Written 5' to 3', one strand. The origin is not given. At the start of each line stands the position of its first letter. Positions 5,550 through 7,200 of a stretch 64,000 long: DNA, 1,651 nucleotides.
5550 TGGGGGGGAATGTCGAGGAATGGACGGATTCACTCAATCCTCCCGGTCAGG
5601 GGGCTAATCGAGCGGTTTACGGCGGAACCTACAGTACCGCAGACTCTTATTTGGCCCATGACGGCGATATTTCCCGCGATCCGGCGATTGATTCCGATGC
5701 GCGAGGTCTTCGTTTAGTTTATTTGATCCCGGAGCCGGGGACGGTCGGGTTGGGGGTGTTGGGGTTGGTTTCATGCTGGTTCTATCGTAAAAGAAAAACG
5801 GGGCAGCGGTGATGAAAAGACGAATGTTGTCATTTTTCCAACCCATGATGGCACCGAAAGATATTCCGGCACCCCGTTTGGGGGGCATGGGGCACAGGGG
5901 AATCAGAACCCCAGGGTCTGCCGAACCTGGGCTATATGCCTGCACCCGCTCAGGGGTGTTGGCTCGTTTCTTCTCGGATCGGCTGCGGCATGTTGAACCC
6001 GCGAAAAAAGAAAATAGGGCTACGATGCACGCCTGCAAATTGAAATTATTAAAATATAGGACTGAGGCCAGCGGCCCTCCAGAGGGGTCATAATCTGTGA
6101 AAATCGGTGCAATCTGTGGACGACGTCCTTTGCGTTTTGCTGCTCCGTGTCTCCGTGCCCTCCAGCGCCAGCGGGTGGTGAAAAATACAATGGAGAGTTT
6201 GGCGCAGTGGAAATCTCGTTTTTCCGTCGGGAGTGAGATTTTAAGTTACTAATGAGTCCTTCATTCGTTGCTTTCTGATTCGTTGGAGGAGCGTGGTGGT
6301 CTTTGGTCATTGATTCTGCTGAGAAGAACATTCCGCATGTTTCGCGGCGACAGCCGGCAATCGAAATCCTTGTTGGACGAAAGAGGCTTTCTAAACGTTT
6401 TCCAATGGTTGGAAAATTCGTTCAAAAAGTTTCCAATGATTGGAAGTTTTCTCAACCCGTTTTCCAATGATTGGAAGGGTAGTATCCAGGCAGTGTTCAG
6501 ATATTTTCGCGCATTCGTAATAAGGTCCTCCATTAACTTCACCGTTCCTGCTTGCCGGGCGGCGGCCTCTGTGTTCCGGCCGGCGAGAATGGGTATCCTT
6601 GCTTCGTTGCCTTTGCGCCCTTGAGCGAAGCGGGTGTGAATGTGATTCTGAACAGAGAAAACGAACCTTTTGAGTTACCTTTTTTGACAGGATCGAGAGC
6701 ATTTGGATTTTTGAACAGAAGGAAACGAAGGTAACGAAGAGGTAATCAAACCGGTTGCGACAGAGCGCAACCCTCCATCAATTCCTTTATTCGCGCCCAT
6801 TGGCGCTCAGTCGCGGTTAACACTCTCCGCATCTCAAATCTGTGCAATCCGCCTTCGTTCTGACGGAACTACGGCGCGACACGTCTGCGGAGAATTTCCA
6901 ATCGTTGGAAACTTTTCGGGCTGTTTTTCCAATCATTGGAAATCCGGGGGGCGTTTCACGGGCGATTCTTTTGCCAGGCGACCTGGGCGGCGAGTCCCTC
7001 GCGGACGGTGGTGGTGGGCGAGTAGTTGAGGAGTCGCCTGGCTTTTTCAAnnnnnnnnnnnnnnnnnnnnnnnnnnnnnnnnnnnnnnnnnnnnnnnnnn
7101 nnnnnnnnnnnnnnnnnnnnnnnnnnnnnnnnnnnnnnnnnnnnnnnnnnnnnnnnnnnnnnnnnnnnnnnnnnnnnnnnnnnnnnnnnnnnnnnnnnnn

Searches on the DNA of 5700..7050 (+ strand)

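Call 24: search_rna_families(source=window, start=5700, end=7050, threshold=evalue, max_evalue=10)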
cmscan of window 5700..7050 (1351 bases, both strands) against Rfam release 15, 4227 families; matches with E-value up to 10: 10.
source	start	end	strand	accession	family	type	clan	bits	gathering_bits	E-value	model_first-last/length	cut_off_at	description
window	6399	6477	+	RF03799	mir-3202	Gene; miRNA;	-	21.1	90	0.27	1-79/79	no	mir-3202 microRNA precursor family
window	6895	6941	-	RF01600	snoR25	Gene; snRNA; snoRNA; CD-box;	-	21.1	50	3.2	1-70/70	no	small nucleolar RNA snoR25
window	6395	6468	+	RF01697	Chlorobi-RRM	Cis-reg;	-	18.3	45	0.98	1-73/73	no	Chlorobi-RRM RNA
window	6586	6694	+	RF02114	FAM13A-AS1_1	Gene; lncRNA;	-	16.5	70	5.5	1-118/118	no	FAM13A antisense RNA 1 conserved region 1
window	6463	6490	+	RF01308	sR58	Gene; snRNA; snoRNA; CD-box;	-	14.7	55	3.8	1-55/55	no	Small nucleolar RNA sR58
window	5912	5950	-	RF01954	SOX2OT_exon4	Gene; lncRNA;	-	14.6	40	4.7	1-109/109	no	SOX2 overlapping transcript exon 4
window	5848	5959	-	RF01719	Pseudomon-1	Gene; sRNA;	-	14.6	50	7.8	1-116/116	no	Pseudomon-1/ErsA RNA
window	5868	5913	-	RF01851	cyano_tmRNA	Gene;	CL00001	14.2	70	0.26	62-106/288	no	Cyanobacteria transfer-messenger RNA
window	5805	5852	+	RF01140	sR20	Gene; snRNA; snoRNA; CD-box;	-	14.1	44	9.2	1-56/56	no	Small nucleolar RNA sR20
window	6916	6940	-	RF01308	sR58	Gene; snRNA; snoRNA; CD-box;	-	13.6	55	7.9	1-55/55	no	Small nucleolar RNA sR58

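Call 34: build_rna_model(alignment_id=A2)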
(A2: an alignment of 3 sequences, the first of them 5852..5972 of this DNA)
Model R1 built from alignment A2 (3 sequences, 123 columns); structure: RNAalifold consensus.
model positions 123; base pairs 30; branch points 2; effective number of sequences 1.26; information 0.589 bits per position. Calibrated on 0.2 Mb of random sequence (short: E-values are rough).
structure used (alignment columns):
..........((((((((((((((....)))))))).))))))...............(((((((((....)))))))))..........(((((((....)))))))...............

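Call 36: search_with_rna_model(model_id=R1, sources=[window, L002, L003, L004, L005, L006, L007, L008, L009, L010, L011, L012, L013, L014, L015, L016, L017, L018, L019, L020, L021, L022, L023, L024, L025, L026, L027, L028, L029, L030, L031, L032, L033, L034, L035, L036, L037, L038, L039, L040, L041, L042, L043, L044, L045, L046, L047, L048, L049, L050, L051, L052, L053, L054, L055, L056, L057, L058, L059, L060, L061, L062, L063, L064, L065, L066, L067, L068, L069, L070, L071, L072, L073, L074, L075, L076, L077, L078, L079, L080, L081, L082, L083, L084, L085, L086, L087, L088, L089, L090, L091, L092, L093, L094, L095, L096, L097, L098, L099, L100], max_evalue=1)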
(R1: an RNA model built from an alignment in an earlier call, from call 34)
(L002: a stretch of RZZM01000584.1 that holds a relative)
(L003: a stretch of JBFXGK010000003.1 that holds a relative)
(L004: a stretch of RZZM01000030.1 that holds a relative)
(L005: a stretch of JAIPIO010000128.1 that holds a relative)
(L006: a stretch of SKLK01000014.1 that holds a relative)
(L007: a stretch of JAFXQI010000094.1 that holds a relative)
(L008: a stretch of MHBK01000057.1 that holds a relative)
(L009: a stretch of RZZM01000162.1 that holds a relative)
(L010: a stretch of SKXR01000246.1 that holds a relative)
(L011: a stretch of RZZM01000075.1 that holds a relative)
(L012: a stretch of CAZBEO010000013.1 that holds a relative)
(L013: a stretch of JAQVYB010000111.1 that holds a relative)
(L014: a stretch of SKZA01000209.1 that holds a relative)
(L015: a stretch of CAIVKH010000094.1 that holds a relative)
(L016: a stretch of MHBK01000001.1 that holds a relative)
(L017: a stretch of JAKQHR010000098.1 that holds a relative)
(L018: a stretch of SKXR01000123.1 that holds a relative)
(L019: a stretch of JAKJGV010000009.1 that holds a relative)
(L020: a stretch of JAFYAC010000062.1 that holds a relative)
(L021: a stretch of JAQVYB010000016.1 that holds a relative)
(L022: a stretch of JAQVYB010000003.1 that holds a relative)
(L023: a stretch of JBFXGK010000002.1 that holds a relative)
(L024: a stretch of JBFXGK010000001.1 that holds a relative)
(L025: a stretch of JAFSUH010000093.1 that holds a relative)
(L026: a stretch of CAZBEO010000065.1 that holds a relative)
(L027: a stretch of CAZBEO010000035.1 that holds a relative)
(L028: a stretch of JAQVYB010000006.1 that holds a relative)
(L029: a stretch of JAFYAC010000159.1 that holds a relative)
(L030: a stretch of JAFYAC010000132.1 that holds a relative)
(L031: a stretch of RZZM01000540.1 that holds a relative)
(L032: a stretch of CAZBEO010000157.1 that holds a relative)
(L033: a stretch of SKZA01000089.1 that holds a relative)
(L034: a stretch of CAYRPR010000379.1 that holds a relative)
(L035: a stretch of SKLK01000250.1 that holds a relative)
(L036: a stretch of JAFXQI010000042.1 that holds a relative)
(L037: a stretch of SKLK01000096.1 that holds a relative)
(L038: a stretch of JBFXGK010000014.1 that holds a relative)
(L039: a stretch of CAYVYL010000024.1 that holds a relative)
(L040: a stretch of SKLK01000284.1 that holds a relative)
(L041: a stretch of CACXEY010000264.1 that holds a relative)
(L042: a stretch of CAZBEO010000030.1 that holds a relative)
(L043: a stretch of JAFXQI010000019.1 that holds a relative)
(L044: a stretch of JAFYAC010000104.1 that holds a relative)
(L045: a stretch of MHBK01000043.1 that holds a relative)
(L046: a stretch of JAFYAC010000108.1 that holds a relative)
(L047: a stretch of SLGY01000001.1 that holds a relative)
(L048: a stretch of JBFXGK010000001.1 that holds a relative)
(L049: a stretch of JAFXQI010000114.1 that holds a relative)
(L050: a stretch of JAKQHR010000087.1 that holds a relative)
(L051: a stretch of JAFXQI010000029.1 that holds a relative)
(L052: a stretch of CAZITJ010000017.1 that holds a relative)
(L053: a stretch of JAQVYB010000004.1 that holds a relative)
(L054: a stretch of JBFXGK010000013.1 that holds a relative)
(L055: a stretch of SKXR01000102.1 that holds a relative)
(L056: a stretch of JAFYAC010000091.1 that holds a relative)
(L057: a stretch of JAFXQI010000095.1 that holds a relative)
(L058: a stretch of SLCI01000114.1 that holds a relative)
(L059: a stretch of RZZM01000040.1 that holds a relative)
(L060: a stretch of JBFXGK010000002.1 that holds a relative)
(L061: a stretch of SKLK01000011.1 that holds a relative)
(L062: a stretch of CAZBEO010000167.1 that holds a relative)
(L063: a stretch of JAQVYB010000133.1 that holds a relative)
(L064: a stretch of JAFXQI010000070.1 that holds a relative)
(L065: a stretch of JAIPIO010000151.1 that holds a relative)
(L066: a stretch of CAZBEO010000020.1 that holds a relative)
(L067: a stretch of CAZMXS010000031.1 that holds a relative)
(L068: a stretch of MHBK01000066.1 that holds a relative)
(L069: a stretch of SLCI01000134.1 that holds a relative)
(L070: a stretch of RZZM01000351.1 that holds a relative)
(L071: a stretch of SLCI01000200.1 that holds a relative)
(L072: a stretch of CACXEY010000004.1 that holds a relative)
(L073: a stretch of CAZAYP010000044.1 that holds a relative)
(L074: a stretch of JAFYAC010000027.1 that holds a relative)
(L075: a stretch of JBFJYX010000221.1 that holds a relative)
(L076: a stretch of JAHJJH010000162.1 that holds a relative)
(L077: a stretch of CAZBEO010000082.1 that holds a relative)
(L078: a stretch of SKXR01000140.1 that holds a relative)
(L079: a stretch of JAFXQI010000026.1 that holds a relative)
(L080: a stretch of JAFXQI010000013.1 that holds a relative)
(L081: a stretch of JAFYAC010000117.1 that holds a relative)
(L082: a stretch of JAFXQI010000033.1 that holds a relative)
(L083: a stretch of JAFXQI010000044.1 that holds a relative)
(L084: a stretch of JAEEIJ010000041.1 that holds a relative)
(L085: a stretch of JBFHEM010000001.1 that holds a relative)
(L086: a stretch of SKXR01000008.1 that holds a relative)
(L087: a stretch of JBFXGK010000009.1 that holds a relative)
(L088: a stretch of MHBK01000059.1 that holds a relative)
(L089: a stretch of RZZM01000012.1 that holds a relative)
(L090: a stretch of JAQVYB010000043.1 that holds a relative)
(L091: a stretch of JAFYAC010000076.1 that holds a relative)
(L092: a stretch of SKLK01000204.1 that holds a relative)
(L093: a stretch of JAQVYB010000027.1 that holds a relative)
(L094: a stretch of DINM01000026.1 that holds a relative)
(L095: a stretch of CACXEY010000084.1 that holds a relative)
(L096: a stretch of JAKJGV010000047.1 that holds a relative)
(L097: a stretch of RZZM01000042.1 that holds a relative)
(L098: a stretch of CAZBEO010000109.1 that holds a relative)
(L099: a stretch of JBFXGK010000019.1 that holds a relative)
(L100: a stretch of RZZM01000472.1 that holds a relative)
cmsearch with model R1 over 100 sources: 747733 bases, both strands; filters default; matches with E-value up to 1: 9.
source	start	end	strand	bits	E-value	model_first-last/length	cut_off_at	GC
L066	5010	5132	+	141.4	9.2e-42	1-123/123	no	0.57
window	5852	5974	+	124.5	2.1e-36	1-123/123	no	0.61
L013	2592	2706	-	121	2.5e-35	1-123/123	no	0.63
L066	4884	5003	-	31.9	3.2e-07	1-123/123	no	0.62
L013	2589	2705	+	21.3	0.00071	1-123/123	no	0.62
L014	5505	5603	-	19.1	0.0034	1-123/123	no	0.63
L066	5051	5131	-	15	0.071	1-123/123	no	0.58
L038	2627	2652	-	11.8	0.7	83-108/123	no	0.62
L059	187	236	+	11.5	0.89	58-108/123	no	0.76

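Call 42: search_with_rna_model(model_id=R1, sources=[L115, L116, L117, L118, L119, L120, L121, L122, L123, L124, L125, L126, L127, L101, L102, L103, L104, L105, L106, L107, L108, L109, L110, L111, L112, L113, L114], max_evalue=0.1, make_alignment=true)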
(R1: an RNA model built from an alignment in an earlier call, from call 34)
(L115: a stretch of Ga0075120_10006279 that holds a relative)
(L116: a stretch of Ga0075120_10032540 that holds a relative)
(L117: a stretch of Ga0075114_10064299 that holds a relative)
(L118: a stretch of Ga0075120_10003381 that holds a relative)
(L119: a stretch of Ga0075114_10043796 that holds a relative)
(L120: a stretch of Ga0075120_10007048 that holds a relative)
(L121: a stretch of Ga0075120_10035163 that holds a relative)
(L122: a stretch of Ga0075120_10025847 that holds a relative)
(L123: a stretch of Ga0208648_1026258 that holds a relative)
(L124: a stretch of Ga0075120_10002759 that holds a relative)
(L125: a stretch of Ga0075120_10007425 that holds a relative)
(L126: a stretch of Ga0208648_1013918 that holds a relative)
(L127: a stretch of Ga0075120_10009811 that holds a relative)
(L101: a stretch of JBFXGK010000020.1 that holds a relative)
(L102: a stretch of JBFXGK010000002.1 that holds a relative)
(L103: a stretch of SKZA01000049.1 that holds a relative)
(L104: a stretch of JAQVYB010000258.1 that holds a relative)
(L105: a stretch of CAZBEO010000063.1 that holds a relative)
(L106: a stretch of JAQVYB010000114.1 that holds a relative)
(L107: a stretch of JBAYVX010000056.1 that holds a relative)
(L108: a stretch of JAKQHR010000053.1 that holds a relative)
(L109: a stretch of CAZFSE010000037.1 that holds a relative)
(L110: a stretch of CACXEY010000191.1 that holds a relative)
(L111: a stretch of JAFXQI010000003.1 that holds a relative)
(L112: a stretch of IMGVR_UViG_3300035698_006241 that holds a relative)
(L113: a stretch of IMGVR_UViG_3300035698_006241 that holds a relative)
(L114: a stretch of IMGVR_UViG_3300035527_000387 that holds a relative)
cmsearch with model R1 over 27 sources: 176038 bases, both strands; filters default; matches with E-value up to 0.1: 31.
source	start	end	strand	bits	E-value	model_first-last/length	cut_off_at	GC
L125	5022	5144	-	141.4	2.2e-42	1-123/123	no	0.57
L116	1511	1633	+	129.9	9.7e-39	1-123/123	no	0.55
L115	3612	3734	-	129.8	1e-38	1-123/123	no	0.54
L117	1318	1429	-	116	2.4e-34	12-123/123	5'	0.59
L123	228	348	-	114.9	5.1e-34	1-123/123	no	0.55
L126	948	1069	-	104.9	7.4e-31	1-123/123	no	0.53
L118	6570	6688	+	104.3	1.1e-30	1-123/123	no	0.55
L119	244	365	-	99.9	2.7e-29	1-123/123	no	0.6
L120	2944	3060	-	99.1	5e-29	1-123/123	no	0.57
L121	1309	1425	+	98.2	9.7e-29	1-123/123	no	0.56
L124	2144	2260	+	97.8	1.3e-28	1-123/123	no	0.55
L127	5367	5485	-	87.6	2.1e-25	1-123/123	no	0.61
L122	2815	2879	-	65.3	2.3e-18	59-123/123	5'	0.63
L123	357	486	+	48.7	3.9e-13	1-123/123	no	0.64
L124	2071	2188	-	47.1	1.2e-12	1-123/123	no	0.61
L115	3743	3862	+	45.8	3.1e-12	1-123/123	no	0.62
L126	1022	1137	+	45.2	4.8e-12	1-123/123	no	0.61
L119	316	432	+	45.1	5.3e-12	1-123/123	no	0.66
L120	3016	3134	+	44.9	6.1e-12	1-123/123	no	0.66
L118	6498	6617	-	42.4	3.6e-11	1-123/123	no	0.6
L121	1234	1354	-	37.1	1.7e-09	1-123/123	no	0.59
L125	5151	5270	+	31.9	7.5e-08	1-123/123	no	0.62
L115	3610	3732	+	21.5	0.00015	1-123/123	no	0.54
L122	2816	2879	+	17.1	0.0037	1-80/123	3'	0.62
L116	1560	1632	-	16.4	0.0059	1-123/123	no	0.59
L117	1316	1391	+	16.1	0.0076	1-123/123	no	0.55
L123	226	301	+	16.1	0.0076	1-123/123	no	0.55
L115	3800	3821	-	16.1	0.0076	59-80/123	no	0.82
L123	414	435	-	16.1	0.0076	59-80/123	no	0.82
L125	5023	5103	+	15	0.017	1-123/123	no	0.58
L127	5368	5440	+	14.9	0.017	1-123/123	no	0.59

Alignment A3: 31 matches aligned to the model, 147 columns, each read 5' to 3' on its own strand. Consensus structure (alignment columns), stored with it:
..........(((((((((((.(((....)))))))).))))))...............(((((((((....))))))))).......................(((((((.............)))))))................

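Call 95: search_with_rna_model(model_id=R1, sources=[window, L013, L014, L066, L115, L116, L117, L118, L119, L120, L121, L122, L123, L124, L126, L127], max_evalue=0.000001, make_alignment=true)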
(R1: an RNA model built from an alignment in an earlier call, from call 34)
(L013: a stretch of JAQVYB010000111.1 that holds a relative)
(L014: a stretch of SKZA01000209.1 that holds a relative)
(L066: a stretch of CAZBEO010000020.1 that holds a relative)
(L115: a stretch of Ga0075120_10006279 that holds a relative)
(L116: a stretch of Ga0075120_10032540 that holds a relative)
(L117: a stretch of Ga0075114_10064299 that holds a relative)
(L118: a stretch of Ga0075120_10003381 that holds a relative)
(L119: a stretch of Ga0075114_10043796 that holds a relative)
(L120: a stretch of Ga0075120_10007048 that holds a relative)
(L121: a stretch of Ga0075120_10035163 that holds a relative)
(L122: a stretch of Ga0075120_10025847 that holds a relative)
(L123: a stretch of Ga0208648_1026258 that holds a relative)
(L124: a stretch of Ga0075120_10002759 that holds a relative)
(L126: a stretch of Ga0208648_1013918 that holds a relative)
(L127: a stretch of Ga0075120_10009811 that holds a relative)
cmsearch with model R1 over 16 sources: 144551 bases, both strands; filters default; matches with E-value up to 0.000001: 24.
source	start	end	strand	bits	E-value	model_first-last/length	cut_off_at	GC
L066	5010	5132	+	141.4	1.8e-42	1-123/123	no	0.57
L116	1511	1633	+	129.9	8e-39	1-123/123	no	0.55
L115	3612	3734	-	129.8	8.5e-39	1-123/123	no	0.54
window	5852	5974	+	124.5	4.1e-37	1-123/123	no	0.61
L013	2592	2706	-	121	4.9e-36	1-123/123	no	0.63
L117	1318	1429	-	116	1.9e-34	12-123/123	5'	0.59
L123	228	348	-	114.9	4.2e-34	1-123/123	no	0.55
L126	948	1069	-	104.9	6.1e-31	1-123/123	no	0.53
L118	6570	6688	+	104.3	9.1e-31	1-123/123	no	0.55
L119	244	365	-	99.9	2.2e-29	1-123/123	no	0.6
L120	2944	3060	-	99.1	4.1e-29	1-123/123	no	0.57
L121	1309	1425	+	98.2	8e-29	1-123/123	no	0.56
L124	2144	2260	+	97.8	1e-28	1-123/123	no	0.55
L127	5367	5485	-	87.6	1.8e-25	1-123/123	no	0.61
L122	2815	2879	-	65.3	1.9e-18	59-123/123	5'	0.63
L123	357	486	+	48.7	3.2e-13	1-123/123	no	0.64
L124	2071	2188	-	47.1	9.9e-13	1-123/123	no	0.61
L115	3743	3862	+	45.8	2.5e-12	1-123/123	no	0.62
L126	1022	1137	+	45.2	4e-12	1-123/123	no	0.61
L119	316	432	+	45.1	4.4e-12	1-123/123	no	0.66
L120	3016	3134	+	44.9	5e-12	1-123/123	no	0.66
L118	6498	6617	-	42.4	3e-11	1-123/123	no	0.6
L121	1234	1354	-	37.1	1.4e-09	1-123/123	no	0.59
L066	4884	5003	-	31.9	6.2e-08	1-123/123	no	0.62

Alignment A8: 24 matches aligned to the model, 134 columns, each read 5' to 3' on its own strand. Consensus structure (alignment columns), stored with it:
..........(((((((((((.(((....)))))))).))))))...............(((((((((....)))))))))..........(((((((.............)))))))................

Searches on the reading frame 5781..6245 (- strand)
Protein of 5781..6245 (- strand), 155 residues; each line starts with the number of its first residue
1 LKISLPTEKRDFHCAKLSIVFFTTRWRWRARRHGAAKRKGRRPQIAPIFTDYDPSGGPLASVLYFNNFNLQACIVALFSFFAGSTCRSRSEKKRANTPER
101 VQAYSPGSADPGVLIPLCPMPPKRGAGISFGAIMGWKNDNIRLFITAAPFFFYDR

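Call 74: search_protein_families(library=pfam, proteins=[window:5781-6245:-], max_evalue=1)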
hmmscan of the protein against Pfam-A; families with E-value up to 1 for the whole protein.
window:5781-6245:- (155 aa): 1 family
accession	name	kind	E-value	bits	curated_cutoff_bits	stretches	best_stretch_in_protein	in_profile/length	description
PF10210.14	MRP-S32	-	0.21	12.5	29.2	1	7-38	54-85/91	Mitochondrial 28S ribosomal protein S32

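Call 75: search_protein_families(library=ncbifam, proteins=[window:5781-6245:-], max_evalue=1)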
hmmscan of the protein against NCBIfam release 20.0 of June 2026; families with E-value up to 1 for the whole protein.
window:5781-6245:- (155 aa): 0 families

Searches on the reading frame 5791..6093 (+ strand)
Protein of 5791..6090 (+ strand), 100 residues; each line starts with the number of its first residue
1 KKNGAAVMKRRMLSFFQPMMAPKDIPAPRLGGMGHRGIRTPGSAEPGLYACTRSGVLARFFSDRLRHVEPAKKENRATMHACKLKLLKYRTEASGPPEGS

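Call 12: search_protein_families(library=pfam, proteins=[window:5809-6093:+], max_evalue=0.01)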
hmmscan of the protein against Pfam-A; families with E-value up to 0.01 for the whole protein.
window:5809-6093:+ (94 aa): 0 families

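Call 74: search_protein_families(library=pfam, proteins=[window:5791-6090:+], max_evalue=1)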
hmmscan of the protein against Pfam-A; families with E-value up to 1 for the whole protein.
window:5791-6090:+ (100 aa): 0 families

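Call 75: search_protein_families(library=ncbifam, proteins=[window:5791-6090:+], max_evalue=1)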
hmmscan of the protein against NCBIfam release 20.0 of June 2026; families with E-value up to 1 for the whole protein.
window:5791-6090:+ (100 aa): 0 families

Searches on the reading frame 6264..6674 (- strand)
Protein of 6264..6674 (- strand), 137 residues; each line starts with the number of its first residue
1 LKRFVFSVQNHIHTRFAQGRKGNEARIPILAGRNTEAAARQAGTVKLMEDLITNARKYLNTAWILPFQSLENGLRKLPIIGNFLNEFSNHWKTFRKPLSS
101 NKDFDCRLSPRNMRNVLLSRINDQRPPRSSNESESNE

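Call 74: search_protein_families(library=pfam, proteins=[window:6264-6674:-], max_evalue=1)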
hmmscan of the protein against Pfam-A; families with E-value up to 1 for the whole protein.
window:6264-6674:- (137 aa): 1 family
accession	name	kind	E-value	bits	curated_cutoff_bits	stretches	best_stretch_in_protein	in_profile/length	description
PF25087.1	GMPPB_C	-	0.098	12.8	39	1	44-74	74-104/110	GMPPB C-terminal domain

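Call 75: search_protein_families(library=ncbifam, proteins=[window:6264-6674:-], max_evalue=1)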
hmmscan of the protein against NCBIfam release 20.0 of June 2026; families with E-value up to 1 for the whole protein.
window:6264-6674:- (137 aa): 1 family
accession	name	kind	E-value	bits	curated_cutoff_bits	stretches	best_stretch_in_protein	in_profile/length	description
NF004725.0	PRK06072.1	equivalog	0.19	11.4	293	1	25-104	150-230/248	enoyl-CoA hydratase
